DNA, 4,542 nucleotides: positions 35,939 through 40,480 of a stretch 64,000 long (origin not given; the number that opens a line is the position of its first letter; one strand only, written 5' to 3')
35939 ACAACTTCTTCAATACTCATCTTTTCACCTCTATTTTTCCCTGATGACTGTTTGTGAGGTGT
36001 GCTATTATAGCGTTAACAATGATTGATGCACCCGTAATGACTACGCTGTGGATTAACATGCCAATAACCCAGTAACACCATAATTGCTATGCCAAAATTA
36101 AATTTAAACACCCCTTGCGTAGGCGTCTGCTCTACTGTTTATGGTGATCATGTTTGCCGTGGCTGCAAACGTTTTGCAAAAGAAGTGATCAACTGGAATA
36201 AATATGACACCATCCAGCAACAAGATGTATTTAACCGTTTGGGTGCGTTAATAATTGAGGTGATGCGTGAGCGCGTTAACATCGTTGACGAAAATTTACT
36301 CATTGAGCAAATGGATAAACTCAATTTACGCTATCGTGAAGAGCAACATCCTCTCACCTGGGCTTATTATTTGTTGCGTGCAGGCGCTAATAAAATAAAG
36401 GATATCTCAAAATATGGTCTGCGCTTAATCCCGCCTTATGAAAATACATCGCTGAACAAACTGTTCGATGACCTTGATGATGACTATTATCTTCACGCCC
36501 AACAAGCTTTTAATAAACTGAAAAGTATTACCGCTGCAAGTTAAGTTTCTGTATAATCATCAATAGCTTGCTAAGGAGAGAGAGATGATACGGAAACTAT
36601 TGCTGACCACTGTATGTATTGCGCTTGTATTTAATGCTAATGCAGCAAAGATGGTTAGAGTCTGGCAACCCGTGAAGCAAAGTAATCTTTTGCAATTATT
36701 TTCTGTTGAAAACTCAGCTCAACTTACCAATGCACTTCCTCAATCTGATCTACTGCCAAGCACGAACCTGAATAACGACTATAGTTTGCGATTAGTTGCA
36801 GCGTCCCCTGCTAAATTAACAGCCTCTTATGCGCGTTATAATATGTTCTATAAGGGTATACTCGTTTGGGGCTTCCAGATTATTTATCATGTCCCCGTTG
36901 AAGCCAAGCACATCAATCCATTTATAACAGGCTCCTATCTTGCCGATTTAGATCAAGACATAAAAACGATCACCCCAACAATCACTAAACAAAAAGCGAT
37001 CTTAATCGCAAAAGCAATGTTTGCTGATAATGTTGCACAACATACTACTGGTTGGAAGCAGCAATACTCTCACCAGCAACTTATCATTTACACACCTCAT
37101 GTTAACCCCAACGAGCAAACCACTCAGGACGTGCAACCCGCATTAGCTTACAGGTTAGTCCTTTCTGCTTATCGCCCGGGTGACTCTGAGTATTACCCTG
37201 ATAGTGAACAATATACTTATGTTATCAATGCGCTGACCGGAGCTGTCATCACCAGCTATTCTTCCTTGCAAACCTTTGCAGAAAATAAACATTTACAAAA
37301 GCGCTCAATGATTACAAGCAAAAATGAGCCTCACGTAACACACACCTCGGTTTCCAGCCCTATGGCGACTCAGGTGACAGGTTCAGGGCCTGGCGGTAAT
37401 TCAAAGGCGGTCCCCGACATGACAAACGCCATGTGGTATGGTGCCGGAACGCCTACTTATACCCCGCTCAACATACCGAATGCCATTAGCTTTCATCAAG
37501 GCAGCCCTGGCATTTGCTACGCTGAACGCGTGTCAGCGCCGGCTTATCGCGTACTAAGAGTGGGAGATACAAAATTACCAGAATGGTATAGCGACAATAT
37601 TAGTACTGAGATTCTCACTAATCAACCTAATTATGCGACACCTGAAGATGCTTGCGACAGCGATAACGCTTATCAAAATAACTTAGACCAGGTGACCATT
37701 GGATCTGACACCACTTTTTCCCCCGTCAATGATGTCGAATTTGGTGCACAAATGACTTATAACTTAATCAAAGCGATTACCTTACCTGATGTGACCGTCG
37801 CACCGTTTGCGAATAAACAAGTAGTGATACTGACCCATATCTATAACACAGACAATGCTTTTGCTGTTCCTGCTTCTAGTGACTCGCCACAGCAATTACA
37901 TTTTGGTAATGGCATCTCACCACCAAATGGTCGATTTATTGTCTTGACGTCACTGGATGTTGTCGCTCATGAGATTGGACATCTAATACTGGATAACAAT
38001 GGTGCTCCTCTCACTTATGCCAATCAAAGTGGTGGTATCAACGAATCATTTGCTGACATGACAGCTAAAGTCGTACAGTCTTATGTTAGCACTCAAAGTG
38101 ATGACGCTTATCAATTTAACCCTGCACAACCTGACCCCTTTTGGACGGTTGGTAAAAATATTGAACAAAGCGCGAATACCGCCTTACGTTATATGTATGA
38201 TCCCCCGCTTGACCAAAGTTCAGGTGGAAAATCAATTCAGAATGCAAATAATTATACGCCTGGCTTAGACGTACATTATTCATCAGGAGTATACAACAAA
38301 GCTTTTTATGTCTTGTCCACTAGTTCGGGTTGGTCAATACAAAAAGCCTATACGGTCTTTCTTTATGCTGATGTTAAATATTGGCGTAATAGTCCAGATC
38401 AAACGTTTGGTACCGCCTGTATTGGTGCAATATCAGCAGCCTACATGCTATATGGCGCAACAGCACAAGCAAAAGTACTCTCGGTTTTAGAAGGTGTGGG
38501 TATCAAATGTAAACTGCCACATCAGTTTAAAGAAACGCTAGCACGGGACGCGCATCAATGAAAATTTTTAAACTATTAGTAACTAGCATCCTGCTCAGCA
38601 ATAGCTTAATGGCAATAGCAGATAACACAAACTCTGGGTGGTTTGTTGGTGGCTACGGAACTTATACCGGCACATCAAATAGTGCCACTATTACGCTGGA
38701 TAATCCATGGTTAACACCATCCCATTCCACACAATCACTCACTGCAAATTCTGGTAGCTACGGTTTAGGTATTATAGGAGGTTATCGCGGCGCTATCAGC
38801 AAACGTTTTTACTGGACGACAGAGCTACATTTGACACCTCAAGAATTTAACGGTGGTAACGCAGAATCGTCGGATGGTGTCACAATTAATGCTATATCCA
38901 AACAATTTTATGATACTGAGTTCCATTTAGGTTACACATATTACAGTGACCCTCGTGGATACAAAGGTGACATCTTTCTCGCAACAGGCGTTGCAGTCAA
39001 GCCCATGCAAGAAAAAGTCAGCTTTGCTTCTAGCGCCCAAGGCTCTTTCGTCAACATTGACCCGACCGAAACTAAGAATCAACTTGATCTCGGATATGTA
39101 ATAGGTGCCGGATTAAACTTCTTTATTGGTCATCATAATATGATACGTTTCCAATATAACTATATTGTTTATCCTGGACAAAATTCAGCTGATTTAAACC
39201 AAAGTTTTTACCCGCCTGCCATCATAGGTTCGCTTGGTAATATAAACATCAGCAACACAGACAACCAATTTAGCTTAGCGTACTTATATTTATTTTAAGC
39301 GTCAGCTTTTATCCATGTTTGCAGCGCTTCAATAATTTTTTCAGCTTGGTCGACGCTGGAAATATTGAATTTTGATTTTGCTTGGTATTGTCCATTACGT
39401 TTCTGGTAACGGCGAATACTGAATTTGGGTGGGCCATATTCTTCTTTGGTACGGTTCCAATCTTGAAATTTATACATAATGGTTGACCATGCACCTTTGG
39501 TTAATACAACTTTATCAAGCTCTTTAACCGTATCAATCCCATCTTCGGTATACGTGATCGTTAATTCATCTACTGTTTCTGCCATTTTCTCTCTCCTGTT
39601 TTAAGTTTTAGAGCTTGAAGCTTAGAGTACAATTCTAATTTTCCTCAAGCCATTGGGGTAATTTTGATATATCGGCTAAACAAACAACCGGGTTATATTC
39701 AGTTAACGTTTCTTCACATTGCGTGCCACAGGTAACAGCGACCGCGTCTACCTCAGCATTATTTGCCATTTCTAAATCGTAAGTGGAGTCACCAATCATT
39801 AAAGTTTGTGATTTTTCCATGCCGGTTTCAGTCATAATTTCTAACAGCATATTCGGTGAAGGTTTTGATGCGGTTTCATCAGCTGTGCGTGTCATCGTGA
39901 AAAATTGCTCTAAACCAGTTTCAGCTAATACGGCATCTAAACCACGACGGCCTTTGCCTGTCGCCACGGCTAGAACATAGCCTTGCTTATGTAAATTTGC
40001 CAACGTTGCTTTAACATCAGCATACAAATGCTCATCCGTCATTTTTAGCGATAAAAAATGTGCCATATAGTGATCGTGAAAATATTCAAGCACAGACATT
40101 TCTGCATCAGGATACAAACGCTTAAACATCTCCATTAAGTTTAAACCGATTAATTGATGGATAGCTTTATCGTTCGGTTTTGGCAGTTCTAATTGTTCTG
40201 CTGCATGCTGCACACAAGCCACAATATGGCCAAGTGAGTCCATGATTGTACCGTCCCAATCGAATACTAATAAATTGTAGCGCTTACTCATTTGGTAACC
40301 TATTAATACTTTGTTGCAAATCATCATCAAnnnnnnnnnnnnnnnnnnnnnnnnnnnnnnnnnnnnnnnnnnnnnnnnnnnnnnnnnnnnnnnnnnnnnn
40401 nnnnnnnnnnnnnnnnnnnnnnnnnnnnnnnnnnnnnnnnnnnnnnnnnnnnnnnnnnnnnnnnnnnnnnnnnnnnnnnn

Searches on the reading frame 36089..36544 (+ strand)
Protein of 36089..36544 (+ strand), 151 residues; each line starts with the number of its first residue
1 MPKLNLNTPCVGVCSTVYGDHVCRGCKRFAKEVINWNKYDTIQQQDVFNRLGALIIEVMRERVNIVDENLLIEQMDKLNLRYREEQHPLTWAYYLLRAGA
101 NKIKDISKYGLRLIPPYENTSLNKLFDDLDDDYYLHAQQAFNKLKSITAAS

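Call 34: search_protein_families(library=pfam, proteins=[window:36089-36544:+], max_evalue=0.00001)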
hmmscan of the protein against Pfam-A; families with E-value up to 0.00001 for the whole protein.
window:36089-36544:+ (151 aa): 1 family
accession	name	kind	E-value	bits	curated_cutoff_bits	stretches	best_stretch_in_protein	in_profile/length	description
PF06945.18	DUF1289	-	1.2e-14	54.3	27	1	8-51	1-43/47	Protein of unknown function (DUF1289)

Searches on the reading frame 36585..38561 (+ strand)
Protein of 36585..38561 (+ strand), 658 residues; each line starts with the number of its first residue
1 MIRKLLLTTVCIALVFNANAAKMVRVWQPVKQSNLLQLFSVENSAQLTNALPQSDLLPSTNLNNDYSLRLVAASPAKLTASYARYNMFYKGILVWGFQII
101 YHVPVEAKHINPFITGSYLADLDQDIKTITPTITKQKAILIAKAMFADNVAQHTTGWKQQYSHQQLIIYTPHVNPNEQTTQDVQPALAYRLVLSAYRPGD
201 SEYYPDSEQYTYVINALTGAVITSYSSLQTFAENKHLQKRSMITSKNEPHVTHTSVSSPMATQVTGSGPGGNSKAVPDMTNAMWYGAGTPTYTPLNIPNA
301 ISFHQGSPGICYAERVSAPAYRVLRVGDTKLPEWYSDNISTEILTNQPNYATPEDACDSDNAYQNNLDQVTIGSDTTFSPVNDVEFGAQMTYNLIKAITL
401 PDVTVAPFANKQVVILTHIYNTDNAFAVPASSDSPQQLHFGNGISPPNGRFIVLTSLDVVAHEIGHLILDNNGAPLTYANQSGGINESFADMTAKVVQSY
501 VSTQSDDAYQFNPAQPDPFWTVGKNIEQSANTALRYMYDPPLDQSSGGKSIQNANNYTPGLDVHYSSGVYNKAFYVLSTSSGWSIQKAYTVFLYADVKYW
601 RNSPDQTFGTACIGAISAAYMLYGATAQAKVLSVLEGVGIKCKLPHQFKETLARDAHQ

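Call 19: search_protein_families(library=pfam, proteins=[window:36585-38561:+], max_evalue=0.0001)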
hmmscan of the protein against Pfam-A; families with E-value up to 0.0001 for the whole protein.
window:36585-38561:+ (658 aa): 2 families
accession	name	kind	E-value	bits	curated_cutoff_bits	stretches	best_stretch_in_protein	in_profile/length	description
PF02868.21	Peptidase_M4_C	-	7.3e-29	101.2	24.4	1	474-630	1-155/165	Thermolysin metallopeptidase, alpha-helical domain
PF13583.11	Reprolysin_4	-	1.8e-05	25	22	1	414-509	95-184/203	Metallo-peptidase family M12B Reprolysin-like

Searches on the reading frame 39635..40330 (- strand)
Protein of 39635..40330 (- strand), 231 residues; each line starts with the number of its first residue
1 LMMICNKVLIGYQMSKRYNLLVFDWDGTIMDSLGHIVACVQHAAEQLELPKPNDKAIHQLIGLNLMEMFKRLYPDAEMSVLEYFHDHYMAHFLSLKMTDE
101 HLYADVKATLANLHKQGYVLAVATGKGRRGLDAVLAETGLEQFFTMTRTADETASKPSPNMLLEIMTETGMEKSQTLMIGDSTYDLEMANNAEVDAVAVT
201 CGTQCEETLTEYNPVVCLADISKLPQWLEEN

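Call 34: search_protein_families(library=pfam, proteins=[window:39635-40330:-], max_evalue=0.00001)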
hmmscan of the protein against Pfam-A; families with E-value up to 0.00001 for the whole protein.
window:39635-40330:- (231 aa): 5 families
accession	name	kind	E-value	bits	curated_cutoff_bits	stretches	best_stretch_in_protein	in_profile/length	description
PF13419.12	HAD_2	-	1.3e-37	130.1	23.8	1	22-199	2-178/178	Haloacid dehalogenase-like hydrolase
PF00702.32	Hydrolase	-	1.1e-24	88.3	26.4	1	19-192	2-190/191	haloacid dehalogenase-like hydrolase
PF13242.12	Hydrolase_like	-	3.5e-12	46.5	22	1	155-222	3-73/75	HAD-hyrolase-like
PF12710.13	HAD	-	9.1e-12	46.2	27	1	21-189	1-188/189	haloacid dehalogenase-like hydrolase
PF08282.18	Hydrolase_3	-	4.7e-06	27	20.9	0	162-193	192-223/255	haloacid dehalogenase-like hydrolase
